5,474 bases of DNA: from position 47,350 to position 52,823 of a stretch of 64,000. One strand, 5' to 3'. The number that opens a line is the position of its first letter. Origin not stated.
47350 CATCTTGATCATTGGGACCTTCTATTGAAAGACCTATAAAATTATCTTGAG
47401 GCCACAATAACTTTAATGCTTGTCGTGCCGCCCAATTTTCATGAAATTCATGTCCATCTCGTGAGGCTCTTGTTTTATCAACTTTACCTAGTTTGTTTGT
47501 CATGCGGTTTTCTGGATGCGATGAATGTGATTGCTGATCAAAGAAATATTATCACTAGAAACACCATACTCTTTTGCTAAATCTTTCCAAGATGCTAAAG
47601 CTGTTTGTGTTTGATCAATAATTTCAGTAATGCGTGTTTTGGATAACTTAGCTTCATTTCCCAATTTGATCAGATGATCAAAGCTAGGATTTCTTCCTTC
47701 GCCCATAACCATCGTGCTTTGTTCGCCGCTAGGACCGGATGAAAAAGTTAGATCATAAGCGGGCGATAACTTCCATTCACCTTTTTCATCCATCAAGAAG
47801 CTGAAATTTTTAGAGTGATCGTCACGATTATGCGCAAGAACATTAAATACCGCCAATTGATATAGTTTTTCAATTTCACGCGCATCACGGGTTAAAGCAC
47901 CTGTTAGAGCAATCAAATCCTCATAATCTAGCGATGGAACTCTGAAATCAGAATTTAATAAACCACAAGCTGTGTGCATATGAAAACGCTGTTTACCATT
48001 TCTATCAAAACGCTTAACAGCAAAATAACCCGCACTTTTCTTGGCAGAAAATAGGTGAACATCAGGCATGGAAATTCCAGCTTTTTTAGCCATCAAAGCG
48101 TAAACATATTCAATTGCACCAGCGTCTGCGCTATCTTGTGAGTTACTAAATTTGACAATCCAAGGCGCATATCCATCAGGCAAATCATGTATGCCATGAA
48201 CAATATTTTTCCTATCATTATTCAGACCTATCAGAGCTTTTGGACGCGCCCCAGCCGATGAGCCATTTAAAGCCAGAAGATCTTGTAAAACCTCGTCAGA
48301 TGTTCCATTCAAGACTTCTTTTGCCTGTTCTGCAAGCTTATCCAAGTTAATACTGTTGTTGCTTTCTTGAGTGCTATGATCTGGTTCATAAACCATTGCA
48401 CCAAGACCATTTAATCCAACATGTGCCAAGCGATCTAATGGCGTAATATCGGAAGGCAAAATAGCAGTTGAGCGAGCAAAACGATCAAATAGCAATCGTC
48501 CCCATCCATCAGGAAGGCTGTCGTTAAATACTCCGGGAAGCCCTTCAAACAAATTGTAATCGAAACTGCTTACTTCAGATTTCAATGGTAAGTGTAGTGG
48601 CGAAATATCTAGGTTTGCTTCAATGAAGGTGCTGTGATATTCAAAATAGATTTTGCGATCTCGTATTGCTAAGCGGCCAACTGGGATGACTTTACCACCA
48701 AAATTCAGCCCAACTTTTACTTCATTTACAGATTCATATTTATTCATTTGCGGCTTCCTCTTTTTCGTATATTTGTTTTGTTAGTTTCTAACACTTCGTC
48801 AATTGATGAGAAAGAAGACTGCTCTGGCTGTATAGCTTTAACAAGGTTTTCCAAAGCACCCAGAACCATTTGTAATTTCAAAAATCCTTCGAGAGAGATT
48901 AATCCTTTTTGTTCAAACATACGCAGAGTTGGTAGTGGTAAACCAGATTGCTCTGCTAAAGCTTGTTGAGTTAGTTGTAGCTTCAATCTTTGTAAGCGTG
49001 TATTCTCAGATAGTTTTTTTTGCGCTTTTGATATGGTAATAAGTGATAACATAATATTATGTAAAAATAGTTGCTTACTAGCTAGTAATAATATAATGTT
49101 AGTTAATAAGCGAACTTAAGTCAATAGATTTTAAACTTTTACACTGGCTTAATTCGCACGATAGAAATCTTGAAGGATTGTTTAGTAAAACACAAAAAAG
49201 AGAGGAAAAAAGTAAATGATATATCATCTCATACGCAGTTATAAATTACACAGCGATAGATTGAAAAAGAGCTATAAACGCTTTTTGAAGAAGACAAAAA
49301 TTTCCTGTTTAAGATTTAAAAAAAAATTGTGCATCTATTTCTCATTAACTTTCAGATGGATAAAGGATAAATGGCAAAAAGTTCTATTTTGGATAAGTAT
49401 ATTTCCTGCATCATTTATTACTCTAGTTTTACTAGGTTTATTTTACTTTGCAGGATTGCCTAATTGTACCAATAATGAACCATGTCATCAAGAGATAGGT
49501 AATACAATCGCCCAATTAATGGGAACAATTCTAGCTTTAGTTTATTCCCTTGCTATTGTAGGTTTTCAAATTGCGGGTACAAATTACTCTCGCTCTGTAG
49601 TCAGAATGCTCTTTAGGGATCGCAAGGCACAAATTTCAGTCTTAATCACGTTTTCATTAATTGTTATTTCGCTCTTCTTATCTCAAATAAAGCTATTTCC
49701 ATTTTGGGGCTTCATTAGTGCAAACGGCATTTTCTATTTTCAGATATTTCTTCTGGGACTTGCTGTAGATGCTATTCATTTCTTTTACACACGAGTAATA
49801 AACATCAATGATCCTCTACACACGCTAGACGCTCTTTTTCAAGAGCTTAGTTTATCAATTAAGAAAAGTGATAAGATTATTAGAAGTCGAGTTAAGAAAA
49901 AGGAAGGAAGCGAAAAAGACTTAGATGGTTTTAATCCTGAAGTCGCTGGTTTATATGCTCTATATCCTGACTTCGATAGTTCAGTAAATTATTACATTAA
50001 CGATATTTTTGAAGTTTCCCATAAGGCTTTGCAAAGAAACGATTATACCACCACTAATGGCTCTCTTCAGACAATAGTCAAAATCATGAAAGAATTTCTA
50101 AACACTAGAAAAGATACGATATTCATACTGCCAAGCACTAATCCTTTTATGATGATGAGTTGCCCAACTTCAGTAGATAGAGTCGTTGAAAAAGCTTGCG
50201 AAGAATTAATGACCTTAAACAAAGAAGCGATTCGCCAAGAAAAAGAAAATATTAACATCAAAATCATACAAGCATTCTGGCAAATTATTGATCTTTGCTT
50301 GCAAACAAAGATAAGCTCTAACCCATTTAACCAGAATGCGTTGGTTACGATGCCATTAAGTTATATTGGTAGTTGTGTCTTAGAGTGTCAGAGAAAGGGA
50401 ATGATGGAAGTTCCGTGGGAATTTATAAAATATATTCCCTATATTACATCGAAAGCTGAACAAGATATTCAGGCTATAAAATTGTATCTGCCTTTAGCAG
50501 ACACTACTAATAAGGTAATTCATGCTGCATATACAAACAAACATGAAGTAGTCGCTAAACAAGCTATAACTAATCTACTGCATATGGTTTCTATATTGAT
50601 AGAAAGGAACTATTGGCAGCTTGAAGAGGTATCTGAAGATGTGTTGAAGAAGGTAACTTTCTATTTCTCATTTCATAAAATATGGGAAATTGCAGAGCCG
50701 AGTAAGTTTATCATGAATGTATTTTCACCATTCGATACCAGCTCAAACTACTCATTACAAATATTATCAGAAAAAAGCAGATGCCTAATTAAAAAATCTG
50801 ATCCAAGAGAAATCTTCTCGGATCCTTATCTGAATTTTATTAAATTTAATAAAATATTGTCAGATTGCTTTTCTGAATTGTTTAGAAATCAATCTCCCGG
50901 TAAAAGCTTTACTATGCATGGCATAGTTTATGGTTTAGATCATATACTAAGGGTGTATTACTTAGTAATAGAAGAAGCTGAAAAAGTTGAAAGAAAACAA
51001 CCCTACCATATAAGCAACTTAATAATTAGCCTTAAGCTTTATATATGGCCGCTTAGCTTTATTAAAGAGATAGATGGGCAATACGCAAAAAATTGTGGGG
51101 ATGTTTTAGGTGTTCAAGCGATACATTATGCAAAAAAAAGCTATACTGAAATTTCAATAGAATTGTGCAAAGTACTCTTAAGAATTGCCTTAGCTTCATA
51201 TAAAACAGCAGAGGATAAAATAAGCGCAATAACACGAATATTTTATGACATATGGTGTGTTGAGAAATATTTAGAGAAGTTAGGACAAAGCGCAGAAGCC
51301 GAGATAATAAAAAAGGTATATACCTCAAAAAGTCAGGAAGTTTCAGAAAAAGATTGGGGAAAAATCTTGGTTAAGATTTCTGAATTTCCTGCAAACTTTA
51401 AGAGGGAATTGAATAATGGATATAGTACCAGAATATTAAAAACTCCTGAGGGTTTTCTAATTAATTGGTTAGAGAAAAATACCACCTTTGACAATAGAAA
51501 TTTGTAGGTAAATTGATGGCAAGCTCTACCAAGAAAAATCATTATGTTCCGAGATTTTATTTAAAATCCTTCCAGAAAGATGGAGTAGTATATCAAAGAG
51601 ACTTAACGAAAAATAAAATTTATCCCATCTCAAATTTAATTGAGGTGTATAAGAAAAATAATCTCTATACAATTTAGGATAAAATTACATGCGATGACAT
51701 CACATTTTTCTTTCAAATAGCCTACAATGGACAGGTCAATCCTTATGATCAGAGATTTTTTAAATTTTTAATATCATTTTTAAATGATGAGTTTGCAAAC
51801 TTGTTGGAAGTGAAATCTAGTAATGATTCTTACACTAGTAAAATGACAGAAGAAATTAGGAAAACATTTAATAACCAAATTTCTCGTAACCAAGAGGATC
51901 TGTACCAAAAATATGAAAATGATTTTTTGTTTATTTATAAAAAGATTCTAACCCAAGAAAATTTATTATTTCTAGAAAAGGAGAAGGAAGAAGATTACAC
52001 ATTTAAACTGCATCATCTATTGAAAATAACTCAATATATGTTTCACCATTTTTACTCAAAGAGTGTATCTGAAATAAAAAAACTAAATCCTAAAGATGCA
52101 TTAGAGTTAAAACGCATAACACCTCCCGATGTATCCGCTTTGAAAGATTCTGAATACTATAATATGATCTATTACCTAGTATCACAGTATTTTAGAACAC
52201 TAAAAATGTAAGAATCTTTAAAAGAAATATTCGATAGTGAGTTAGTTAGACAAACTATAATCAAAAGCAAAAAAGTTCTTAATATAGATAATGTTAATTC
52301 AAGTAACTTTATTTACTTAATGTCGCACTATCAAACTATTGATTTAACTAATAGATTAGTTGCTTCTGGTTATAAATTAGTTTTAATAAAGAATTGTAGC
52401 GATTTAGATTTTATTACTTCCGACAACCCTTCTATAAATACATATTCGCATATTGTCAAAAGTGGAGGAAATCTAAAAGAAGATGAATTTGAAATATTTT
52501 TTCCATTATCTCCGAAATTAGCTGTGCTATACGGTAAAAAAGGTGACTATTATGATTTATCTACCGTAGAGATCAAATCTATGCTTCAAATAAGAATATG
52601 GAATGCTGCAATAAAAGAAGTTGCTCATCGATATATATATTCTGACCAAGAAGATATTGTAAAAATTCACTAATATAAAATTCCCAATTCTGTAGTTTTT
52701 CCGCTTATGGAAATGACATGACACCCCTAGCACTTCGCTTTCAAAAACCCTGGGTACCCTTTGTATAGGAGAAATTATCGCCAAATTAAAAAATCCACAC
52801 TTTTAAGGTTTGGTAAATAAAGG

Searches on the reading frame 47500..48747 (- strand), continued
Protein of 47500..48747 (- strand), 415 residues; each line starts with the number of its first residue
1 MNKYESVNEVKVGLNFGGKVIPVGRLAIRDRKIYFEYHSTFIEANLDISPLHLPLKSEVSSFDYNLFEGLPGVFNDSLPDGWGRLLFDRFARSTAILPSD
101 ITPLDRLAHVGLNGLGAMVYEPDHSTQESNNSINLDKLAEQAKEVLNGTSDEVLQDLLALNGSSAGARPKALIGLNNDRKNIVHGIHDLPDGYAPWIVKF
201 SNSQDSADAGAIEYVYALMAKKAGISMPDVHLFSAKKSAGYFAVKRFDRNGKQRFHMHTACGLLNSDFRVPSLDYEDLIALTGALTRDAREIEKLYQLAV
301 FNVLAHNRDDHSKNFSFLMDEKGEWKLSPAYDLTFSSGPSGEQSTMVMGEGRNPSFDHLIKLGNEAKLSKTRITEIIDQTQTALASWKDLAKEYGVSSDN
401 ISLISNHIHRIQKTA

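Call 52: search_solved_structures(query=window:47500-48747:-, max_evalue=0.001, show_alignments=1)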
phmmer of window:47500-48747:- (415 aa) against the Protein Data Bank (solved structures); distinct sequences matched with E-value up to 0.001: 11.
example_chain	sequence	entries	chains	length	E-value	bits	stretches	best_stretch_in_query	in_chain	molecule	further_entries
7vkb_A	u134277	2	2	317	3.3e-12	49.5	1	125-390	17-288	HipA_C domain-containing protein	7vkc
8ezr_B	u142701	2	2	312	3.3e-12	49.5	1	125-390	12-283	HipT(Lp)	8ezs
7wcf_A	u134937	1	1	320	1.2e-11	47.7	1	125-390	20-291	HipA_C domain-containing protein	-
3tpd_A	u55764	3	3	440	4.9e-09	39.1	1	74-335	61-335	Serine/threonine-protein kinase HipA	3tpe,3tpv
2wiu_A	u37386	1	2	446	8.6e-09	38.3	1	74-335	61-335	PROTEIN HIPA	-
3hzi_A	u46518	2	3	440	3.2e-08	36.4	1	74-335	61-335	Protein hipA | Serine/threonine-protein kinase HipA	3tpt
4yg7_D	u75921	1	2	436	5.3e-08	35.7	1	74-335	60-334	Serine/threonine-protein kinase HipA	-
3fbr_A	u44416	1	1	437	5.3e-08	35.7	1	74-335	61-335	Serine/threonine-protein kinase toxin HipA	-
3dnt_A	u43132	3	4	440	5.4e-08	35.7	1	74-335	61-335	Protein hipA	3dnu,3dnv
5k98_A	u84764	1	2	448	5.5e-08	35.6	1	74-335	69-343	Serine/threonine-protein kinase HipA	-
3tpb_A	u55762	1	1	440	6.5e-08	35.4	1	74-335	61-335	Serine/threonine-protein kinase HipA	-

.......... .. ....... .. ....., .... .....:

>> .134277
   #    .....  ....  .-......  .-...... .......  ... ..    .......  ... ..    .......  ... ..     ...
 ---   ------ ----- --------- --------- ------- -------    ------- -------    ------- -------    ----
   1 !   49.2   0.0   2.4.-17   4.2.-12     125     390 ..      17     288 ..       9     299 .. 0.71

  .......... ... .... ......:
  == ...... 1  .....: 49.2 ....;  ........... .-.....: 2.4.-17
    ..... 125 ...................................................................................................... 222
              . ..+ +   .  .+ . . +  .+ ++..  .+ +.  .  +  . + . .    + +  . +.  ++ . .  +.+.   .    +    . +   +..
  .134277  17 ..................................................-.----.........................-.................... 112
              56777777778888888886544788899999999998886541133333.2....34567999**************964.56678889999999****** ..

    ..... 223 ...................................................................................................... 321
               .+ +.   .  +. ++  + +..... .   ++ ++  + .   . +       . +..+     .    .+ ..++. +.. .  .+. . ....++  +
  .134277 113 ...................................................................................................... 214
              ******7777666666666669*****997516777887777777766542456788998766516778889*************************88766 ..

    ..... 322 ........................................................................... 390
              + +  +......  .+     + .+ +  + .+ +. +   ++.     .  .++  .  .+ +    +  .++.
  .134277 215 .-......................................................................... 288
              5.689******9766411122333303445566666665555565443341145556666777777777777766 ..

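Call 75: search_protein_families(library=pfam, proteins=[L084:4243-5835:-, L084:2207-3946:+, L082:11618-11914:-, L082:12237-13490:-, L082:13483-13809:-], max_evalue=0.01)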
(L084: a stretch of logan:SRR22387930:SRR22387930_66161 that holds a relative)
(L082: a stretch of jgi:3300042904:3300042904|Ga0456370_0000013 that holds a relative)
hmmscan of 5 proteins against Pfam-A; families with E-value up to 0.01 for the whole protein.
L084:4243-5835:- (530 aa): 0 families

L084:2207-3946:+ (579 aa): 1 family
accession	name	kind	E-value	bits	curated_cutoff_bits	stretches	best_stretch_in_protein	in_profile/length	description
PF14284.11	PcfJ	-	7.8e-05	23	25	1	344-467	24-145/147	PcfJ-like protein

L082:11618-11914:- (98 aa): 0 families

L082:12237-13490:- (417 aa): 2 families
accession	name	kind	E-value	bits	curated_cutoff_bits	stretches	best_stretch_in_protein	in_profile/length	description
PF07804.18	HipA_C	-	1.2e-50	172.5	30.5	1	174-383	1-210/213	HipA-like C-terminal domain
PF13657.11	Couple_hipA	-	7.6e-05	23.6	22.5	1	15-88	7-73/99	HipA N-terminal domain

L082:13483-13809:- (108 aa): 4 families
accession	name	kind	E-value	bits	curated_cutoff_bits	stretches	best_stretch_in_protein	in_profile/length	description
PF01381.28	HTH_3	-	0.00014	22.2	23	1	24-58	3-37/55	Helix-turn-helix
PF12844.13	HTH_19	-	0.0006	20.1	30.2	1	19-58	1-42/64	Helix-turn-helix domain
PF13560.12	HTH_31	-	0.0011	19.7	27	1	24-59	8-44/64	Helix-turn-helix domain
PF13413.12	HTH_25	-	0.0014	18.8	24.6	1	24-82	4-58/62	Helix-turn-helix domain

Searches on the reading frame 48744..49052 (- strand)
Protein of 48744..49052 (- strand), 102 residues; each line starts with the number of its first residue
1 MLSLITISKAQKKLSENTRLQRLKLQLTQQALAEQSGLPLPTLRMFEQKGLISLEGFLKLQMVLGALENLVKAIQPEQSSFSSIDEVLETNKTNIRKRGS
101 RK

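Call 4: search_protein_families(library=pfam, proteins=[window:48744-49052:-], max_evalue=0.01)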
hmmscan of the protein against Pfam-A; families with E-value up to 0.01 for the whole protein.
window:48744-49052:- (102 aa): 1 family
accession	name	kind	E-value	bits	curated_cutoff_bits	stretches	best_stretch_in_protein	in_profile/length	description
PF01381.28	HTH_3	-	0.0012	19.2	23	1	20-61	3-45/55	Helix-turn-helix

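Call 5: search_protein_families(library=padloc, proteins=[window:48744-49052:-], max_evalue=0.01)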
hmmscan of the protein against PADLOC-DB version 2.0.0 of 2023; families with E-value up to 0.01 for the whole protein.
window:48744-49052:- (102 aa): 0 families

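Call 6: search_protein_families(library=ncbifam, proteins=[window:48744-49052:-], max_evalue=0.01)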
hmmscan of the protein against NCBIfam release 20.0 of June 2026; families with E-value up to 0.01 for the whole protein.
window:48744-49052:- (102 aa): 1 family
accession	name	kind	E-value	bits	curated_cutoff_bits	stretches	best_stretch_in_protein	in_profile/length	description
TIGR03070.1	couple_hipB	subfamily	0.00097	19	71.65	1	13-65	2-55/58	type II toxin-antitoxin system Y4mF family antitoxin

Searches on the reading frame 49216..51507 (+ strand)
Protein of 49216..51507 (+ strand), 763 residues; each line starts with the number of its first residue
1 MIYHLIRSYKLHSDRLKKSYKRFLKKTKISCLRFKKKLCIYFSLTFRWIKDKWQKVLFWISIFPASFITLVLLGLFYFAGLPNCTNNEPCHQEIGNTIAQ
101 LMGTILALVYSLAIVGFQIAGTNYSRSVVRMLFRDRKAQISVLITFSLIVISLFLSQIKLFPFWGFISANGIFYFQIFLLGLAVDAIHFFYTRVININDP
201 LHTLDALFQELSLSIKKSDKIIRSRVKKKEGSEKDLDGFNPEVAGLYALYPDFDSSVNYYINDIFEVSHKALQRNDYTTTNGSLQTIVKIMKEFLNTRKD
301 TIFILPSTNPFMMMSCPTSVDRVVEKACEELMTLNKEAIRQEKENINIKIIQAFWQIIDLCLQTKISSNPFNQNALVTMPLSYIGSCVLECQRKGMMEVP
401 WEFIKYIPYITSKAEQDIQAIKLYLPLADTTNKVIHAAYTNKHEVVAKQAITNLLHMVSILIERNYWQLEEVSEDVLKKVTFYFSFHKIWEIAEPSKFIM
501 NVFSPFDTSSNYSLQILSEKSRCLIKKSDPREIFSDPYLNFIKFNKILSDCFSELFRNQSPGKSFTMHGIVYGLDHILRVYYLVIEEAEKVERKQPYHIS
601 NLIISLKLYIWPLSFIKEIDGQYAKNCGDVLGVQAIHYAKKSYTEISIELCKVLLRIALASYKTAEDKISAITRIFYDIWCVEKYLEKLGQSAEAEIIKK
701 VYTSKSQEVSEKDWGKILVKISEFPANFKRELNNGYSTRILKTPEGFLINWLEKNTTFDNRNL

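Call 24: search_protein_families(library=pfam, proteins=[window:49216-51507:+], max_evalue=0.01)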
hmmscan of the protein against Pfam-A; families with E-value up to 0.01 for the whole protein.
window:49216-51507:+ (763 aa): 1 family
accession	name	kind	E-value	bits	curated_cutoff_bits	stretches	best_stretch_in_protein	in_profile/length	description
PF10011.15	DUF2254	-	3.2e-05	23.4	28.8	0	93-142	47-96/368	Predicted membrane protein (DUF2254)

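Call 27: search_protein_families(library=padloc, proteins=[window:49216-51507:+], max_evalue=0.01)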
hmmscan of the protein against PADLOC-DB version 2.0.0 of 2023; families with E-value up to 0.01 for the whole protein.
window:49216-51507:+ (763 aa): 0 families

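Call 51: search_protein_families(library=ncbifam, proteins=[window:49216-51507:+], max_evalue=0.01)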
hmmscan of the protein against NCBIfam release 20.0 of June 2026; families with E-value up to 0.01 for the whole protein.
window:49216-51507:+ (763 aa): 0 families

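Call 73: search_protein_families(library=phrogs, proteins=[window:49216-51507:+], max_evalue=0.001)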
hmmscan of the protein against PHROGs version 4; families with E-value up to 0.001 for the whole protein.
window:49216-51507:+ (763 aa): 0 families

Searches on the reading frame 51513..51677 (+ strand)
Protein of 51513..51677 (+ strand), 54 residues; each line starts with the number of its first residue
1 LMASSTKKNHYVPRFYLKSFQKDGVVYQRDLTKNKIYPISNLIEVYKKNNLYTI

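Call 73: search_protein_families(library=phrogs, proteins=[window:51513-51677:+], max_evalue=0.001)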
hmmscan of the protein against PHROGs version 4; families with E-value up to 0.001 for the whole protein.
window:51513-51677:+ (54 aa): 0 families

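Call 75: search_protein_families(library=pfam, proteins=[window:51513-51677:+], max_evalue=0.01)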
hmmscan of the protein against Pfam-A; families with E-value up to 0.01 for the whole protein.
window:51513-51677:+ (54 aa): 1 family
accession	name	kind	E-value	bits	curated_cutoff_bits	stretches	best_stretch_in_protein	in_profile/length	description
PF14022.11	DUF4238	-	5.5e-09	36.3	27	1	8-54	1-49/281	Protein of unknown function (DUF4238)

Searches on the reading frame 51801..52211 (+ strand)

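Call 24: search_protein_families(library=pfam, proteins=[window:51801-52211:+], max_evalue=0.01)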
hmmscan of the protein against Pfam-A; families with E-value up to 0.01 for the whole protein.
window:51801-52211:+ (136 aa): 0 families

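Call 27: search_protein_families(library=padloc, proteins=[window:51801-52211:+], max_evalue=0.01)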
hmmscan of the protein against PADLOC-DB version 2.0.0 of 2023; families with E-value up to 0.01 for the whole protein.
window:51801-52211:+ (136 aa): 0 families

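Call 51: search_protein_families(library=ncbifam, proteins=[window:51801-52211:+], max_evalue=0.01)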
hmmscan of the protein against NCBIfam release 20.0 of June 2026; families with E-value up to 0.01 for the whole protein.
window:51801-52211:+ (136 aa): 1 family
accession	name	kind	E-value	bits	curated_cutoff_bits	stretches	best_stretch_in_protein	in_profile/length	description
NF040793.1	sarcosine_GrdG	exception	0.002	17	780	1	30-78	259-306/428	sarcosine reductase complex component B subunit alpha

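Call 73: search_protein_families(library=phrogs, proteins=[window:51801-52211:+], max_evalue=0.001)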
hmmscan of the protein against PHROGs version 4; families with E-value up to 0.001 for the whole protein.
window:51801-52211:+ (136 aa): 0 families

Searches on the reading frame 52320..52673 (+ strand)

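Call 24: search_protein_families(library=pfam, proteins=[window:52320-52673:+], max_evalue=0.01)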
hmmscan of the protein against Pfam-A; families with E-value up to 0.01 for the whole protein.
window:52320-52673:+ (117 aa): 1 family
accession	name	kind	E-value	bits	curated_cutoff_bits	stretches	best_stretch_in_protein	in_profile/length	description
PF14022.11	DUF4238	-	1.1e-11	45.1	27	1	17-111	183-280/281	Protein of unknown function (DUF4238)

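Call 27: search_protein_families(library=padloc, proteins=[window:52320-52673:+], max_evalue=0.01)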
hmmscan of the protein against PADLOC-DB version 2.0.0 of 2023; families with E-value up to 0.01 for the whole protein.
window:52320-52673:+ (117 aa): 0 families

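Call 51: search_protein_families(library=ncbifam, proteins=[window:52320-52673:+], max_evalue=0.01)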
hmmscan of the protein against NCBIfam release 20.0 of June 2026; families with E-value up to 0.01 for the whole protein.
window:52320-52673:+ (117 aa): 0 families

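Call 73: search_protein_families(library=phrogs, proteins=[window:52320-52673:+], max_evalue=0.001)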
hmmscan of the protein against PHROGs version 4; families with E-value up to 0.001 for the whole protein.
window:52320-52673:+ (117 aa): 0 families
